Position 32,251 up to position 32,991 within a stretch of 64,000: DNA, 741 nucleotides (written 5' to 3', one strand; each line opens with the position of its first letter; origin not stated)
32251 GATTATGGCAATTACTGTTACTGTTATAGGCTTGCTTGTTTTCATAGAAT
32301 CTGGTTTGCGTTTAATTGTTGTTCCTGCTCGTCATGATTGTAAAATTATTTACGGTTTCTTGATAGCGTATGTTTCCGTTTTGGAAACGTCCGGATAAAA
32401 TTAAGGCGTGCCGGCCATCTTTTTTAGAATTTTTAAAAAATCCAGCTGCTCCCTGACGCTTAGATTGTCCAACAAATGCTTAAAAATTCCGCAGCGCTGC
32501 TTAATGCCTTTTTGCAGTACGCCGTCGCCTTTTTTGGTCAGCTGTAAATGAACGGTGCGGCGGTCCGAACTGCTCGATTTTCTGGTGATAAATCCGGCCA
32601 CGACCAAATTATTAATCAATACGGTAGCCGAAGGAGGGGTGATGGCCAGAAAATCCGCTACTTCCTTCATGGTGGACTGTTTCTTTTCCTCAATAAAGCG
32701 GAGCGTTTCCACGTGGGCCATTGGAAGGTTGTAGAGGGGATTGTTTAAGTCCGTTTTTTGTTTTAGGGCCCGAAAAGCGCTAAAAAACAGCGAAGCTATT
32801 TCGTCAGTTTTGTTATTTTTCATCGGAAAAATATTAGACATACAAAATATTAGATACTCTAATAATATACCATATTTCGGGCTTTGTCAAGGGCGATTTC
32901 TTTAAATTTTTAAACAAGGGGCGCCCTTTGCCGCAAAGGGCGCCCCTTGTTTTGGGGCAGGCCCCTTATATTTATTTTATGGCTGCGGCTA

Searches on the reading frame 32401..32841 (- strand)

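Call 25: search_protein_families(library=pfam, proteins=[window:32401-32841:-], max_evalue=0.001)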
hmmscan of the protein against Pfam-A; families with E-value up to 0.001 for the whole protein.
window:32401-32841:- (146 aa): 4 families
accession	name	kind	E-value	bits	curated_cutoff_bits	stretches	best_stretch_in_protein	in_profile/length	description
PF12802.13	MarR_2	-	7.9e-11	42.4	27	1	38-95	2-60/61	MarR family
PF01047.28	MarR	-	1.8e-09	37.8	24.6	1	40-97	2-59/59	MarR family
PF22381.2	Staph_reg_Sar_Rot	-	1.3e-06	28.9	27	1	37-109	10-82/85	Transcriptional regulator SarA/Rot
PF13463.12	HTH_27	-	1.4e-05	25.7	22.2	1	43-105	5-68/68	Winged helix DNA-binding domain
